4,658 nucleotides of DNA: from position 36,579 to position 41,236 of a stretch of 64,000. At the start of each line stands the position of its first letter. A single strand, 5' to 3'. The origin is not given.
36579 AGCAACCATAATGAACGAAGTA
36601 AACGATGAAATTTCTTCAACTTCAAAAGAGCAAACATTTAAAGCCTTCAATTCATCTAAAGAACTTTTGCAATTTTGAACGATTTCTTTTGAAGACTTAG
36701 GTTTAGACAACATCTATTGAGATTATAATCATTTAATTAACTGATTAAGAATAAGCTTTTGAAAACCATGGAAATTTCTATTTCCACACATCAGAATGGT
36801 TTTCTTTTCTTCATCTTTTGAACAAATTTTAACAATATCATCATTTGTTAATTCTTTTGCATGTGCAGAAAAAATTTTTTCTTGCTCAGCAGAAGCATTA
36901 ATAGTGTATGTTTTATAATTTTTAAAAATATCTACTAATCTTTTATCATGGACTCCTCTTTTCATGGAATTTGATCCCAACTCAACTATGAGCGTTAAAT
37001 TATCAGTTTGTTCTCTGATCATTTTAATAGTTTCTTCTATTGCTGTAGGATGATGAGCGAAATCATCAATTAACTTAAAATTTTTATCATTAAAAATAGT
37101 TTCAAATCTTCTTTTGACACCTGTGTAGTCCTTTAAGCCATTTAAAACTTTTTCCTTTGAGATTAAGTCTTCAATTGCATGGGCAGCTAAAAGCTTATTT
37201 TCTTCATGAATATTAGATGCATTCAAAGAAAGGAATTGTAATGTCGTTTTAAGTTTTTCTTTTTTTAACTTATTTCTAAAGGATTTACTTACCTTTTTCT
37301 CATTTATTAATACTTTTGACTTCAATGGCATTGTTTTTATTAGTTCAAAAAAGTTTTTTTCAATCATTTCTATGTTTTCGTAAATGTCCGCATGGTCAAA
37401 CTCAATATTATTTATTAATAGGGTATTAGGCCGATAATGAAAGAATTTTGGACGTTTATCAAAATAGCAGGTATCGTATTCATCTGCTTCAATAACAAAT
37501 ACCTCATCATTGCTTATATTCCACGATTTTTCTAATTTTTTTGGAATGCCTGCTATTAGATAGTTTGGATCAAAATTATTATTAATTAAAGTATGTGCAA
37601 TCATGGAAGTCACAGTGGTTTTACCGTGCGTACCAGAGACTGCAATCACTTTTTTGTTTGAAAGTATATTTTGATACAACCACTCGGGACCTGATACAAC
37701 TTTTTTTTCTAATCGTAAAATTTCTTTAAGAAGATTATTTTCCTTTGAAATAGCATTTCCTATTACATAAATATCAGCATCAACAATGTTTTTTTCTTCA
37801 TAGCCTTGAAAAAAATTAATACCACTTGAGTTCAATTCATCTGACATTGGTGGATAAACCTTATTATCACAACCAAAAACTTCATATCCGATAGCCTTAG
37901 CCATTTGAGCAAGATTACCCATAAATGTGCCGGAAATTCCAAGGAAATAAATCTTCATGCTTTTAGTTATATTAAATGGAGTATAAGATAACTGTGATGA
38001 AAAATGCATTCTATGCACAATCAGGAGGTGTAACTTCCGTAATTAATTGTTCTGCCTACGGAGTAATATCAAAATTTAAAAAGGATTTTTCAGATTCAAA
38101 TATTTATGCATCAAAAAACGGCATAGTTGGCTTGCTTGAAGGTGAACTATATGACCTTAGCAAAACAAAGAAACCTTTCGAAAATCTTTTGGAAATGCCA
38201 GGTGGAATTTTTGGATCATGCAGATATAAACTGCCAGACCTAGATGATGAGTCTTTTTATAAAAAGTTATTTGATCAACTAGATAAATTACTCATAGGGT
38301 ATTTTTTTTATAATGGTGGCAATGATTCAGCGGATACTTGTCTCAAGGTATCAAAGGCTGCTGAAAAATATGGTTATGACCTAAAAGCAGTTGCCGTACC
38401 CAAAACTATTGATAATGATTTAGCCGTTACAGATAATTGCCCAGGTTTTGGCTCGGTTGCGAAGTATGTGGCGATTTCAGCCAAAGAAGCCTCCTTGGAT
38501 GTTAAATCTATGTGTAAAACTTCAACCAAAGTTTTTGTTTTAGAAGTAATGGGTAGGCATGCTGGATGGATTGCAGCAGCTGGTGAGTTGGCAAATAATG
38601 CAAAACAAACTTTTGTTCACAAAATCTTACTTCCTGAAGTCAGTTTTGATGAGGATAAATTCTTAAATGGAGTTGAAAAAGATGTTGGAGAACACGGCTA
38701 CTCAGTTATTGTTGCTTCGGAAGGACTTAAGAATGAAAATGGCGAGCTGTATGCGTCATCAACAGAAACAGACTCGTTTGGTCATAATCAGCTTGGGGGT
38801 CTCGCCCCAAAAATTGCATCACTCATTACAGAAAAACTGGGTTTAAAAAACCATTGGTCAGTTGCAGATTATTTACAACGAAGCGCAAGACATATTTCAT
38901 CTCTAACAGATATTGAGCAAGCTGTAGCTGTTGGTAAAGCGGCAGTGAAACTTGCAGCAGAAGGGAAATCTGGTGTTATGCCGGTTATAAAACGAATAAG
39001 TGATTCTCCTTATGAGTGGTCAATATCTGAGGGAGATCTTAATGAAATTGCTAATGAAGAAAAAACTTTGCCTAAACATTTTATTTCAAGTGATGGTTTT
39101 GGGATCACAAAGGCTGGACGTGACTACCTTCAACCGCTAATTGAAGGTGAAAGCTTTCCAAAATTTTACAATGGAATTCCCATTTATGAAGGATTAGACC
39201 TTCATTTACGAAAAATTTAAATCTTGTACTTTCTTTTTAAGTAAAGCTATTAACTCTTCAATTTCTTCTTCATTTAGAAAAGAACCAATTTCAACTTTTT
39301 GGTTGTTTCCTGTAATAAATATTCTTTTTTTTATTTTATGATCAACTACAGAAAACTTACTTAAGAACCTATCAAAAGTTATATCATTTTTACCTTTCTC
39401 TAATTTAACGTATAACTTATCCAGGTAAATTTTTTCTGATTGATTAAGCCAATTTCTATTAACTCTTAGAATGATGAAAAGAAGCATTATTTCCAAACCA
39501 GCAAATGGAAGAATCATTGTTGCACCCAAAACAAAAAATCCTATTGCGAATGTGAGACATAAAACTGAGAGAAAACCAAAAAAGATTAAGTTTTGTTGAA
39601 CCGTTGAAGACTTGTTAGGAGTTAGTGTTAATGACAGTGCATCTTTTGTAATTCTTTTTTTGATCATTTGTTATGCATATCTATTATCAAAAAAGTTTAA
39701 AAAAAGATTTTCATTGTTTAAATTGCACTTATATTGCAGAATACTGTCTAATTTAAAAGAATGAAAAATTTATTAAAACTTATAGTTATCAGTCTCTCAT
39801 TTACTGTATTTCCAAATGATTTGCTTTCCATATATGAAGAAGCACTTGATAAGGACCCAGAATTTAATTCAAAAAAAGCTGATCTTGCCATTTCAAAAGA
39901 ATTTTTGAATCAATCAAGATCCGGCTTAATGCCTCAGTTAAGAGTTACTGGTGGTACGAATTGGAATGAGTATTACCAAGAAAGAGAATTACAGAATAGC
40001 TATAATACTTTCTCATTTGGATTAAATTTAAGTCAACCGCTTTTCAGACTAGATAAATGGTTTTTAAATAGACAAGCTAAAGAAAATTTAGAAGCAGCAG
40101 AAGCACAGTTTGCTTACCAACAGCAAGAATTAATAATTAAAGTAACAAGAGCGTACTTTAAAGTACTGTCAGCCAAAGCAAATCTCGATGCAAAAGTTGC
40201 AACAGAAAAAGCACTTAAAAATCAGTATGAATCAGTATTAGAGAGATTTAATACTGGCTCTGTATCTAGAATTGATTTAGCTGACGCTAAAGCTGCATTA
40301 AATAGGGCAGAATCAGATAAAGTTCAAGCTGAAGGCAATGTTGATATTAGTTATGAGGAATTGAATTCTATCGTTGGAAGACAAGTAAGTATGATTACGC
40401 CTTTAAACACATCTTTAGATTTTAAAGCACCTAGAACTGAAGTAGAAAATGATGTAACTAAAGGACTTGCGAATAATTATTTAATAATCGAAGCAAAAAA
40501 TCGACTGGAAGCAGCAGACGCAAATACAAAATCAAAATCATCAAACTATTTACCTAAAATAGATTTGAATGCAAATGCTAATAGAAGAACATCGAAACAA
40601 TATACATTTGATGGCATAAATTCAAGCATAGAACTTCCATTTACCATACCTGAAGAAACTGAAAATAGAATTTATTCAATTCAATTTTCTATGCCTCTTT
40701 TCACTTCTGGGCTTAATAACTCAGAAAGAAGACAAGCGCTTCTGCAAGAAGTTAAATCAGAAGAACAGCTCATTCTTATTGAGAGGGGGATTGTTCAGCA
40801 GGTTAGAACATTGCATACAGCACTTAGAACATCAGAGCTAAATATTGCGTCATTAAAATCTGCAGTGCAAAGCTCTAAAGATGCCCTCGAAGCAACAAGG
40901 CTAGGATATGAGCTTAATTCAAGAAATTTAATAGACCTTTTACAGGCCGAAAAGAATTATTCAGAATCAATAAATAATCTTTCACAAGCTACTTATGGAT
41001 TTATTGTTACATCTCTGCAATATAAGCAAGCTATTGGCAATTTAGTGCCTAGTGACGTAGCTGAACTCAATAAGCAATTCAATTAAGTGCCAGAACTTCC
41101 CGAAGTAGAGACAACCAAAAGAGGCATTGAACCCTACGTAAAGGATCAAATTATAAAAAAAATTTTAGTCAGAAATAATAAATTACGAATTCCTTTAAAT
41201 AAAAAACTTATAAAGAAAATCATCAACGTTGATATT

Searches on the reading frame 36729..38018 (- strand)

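Call 21: search_protein_families(library=pfam, proteins=[window:36729-38018:-], max_evalue=0.0001)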
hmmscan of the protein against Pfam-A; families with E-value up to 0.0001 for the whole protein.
window:36729-38018:- (429 aa): 3 families
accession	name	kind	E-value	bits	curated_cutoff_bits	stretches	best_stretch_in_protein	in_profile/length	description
PF01225.30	Mur_ligase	-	8e-15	55.4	21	1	22-116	1-89/95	Mur ligase family, catalytic domain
PF08245.18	Mur_ligase_M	-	6.1e-14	52.9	24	1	127-262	1-145/200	Mur ligase middle domain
PF02875.26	Mur_ligase_C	-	1.4e-07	32.8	28.4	1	303-364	1-65/127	Mur ligase, glutamate ligase domain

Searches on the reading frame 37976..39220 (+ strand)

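Call 21: search_protein_families(library=pfam, proteins=[window:37976-39220:+], max_evalue=0.0001)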
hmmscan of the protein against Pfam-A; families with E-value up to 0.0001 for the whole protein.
window:37976-39220:+ (414 aa): 1 family
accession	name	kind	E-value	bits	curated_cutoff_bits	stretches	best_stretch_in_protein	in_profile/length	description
PF00365.25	PFK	-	9.3e-47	160.1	30.9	1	14-303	5-255/277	Phosphofructokinase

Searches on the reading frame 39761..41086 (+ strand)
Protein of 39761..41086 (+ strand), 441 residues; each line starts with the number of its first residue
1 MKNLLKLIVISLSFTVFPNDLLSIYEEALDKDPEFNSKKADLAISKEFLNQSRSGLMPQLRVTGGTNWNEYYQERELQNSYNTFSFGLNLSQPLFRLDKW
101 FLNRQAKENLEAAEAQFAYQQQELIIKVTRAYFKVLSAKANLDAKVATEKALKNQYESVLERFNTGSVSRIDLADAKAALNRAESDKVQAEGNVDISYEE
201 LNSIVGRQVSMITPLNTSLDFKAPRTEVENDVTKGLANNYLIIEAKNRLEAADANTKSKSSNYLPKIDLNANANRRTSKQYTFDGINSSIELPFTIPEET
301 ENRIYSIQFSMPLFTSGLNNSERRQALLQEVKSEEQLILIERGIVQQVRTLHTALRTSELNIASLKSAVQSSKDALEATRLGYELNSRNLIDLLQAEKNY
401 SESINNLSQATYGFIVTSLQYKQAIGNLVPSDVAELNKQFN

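Call 21: search_protein_families(library=pfam, proteins=[window:39761-41086:+], max_evalue=0.0001)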
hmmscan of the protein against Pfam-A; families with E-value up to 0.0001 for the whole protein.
window:39761-41086:+ (441 aa): 1 family
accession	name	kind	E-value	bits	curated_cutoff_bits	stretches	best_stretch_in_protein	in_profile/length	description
PF02321.23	OEP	-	7e-56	189.4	22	2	24-206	4-187/187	Outer membrane efflux protein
